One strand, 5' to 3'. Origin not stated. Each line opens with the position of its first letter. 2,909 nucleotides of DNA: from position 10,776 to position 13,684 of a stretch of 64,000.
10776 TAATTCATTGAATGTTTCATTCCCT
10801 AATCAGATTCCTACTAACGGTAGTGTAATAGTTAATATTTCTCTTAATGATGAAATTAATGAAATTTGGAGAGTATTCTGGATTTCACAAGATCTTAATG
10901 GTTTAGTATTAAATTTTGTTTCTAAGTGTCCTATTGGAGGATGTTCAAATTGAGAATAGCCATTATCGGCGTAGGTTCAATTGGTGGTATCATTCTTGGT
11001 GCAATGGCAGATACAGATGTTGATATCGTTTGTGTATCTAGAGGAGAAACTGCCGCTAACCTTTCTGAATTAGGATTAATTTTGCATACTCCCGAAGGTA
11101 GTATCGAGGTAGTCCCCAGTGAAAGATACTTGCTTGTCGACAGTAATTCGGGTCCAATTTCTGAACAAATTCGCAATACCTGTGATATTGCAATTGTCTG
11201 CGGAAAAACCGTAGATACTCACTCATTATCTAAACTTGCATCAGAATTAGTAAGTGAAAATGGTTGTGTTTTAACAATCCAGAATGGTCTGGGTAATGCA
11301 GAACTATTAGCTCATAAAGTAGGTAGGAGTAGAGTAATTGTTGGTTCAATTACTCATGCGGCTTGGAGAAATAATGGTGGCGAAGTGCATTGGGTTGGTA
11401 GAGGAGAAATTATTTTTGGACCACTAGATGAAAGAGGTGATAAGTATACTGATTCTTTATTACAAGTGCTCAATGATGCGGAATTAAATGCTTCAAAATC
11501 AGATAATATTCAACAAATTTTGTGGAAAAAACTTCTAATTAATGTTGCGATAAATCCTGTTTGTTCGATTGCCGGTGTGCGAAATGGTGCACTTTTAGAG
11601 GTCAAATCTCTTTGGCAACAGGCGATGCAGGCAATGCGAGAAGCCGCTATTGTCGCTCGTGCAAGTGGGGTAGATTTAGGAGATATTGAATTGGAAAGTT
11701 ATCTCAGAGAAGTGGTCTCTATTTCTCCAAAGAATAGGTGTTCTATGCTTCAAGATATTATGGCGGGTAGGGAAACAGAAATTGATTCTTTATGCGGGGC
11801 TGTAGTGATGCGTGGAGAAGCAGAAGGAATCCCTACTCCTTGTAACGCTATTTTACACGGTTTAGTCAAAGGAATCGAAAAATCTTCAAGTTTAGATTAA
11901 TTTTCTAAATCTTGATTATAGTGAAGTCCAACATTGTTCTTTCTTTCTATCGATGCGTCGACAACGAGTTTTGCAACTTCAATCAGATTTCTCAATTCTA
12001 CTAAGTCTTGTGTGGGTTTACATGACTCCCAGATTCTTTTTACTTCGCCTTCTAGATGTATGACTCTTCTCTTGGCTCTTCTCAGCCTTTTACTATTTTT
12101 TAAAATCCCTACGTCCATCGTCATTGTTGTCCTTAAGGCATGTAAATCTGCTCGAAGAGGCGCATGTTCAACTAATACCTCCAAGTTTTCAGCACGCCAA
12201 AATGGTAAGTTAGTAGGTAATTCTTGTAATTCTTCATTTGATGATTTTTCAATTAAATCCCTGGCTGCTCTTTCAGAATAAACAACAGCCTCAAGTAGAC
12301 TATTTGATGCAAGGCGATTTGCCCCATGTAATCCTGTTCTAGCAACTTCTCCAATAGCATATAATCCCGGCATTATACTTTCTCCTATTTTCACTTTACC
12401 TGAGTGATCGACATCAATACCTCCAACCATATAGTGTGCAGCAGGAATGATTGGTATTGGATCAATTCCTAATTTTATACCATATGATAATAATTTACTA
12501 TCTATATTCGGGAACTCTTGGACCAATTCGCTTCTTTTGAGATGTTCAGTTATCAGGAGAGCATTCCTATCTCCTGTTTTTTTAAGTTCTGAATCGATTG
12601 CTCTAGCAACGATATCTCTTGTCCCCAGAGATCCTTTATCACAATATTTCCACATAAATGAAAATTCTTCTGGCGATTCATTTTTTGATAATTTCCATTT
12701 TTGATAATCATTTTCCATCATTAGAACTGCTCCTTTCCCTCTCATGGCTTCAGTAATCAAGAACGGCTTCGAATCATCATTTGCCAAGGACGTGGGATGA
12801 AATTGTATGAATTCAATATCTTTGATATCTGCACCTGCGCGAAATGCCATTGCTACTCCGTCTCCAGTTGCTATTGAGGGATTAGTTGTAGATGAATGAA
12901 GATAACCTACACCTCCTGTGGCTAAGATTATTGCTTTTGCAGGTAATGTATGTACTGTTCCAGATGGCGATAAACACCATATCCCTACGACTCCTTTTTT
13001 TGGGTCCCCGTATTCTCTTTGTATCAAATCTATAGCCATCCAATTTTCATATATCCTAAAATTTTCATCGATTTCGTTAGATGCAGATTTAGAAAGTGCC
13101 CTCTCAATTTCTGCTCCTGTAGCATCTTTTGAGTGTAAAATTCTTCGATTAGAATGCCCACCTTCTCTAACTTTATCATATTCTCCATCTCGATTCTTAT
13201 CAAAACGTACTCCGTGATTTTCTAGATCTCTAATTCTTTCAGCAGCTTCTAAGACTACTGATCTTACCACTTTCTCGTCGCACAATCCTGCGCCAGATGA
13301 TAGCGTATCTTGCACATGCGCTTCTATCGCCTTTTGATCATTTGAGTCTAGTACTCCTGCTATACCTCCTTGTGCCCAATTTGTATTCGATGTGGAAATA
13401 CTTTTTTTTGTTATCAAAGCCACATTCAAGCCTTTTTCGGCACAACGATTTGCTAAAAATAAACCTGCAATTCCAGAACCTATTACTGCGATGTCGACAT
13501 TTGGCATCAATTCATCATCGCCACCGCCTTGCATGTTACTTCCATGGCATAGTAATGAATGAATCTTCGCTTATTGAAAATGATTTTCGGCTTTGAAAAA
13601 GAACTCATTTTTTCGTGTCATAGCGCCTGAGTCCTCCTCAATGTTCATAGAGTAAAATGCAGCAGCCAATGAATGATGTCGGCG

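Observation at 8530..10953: Site-2-protease (M50) homolog without HExxH, fused to a sequon-rich ectodomain and tightly linked to the ATP synthase operon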

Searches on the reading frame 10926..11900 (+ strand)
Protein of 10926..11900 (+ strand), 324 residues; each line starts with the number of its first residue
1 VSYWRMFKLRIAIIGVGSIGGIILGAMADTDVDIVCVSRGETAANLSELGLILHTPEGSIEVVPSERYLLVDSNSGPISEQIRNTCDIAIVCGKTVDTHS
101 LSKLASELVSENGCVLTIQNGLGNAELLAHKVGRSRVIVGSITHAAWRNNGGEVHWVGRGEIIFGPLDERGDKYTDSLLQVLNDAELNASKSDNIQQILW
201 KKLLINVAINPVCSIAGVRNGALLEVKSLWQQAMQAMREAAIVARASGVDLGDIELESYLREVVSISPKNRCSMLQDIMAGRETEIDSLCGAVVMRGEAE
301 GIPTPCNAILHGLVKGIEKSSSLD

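Call 5: search_protein_families(library=pfam, proteins=[window:10926-11900:+])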
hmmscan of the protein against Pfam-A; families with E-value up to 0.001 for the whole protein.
window:10926-11900:+ (324 aa): 2 families
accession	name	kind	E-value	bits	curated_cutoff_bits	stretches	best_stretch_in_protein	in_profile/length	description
PF08546.17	ApbA_C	-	1.1e-35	123.1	22.7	1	194-318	1-125/125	Ketopantoate reductase PanE/ApbA C terminal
PF02558.23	ApbA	-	1.2e-28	100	22.2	1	11-168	1-149/150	Ketopantoate reductase PanE/ApbA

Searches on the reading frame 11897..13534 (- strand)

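Call 5: search_protein_families(library=pfam, proteins=[window:11897-13534:-])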
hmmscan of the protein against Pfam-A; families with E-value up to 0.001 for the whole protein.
window:11897-13534:- (545 aa): 7 families
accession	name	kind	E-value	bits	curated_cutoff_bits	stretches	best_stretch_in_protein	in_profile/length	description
PF00890.30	FAD_binding_2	-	2.9e-84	284.1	20.4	1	14-413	1-414/414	FAD binding domain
PF01266.30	DAO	-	2e-10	41.2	27.9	1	14-151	1-123/353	FAD dependent oxidoreductase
PF07992.20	Pyr_redox_2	-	6.7e-10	39.3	26.1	1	14-73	2-58/291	Pyridine nucleotide-disulphide oxidoreductase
PF03486.20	HI0933_like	-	5.2e-09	36.3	50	0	14-57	2-45/244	HI0933-like protein Rossmann domain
PF02910.25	Succ_DH_flav_C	-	2.3e-06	28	20.8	1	466-544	3-87/130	Fumarate reductase flavoprotein C-term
PF05834.18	Lycopene_cycl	-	2.3e-05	24.1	23.4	1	14-55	1-46/380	Lycopene cyclase protein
PF13450.12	NAD_binding_8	-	0.00066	20.3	21.9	0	17-43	1-27/68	NAD(P)-binding Rossmann-like domain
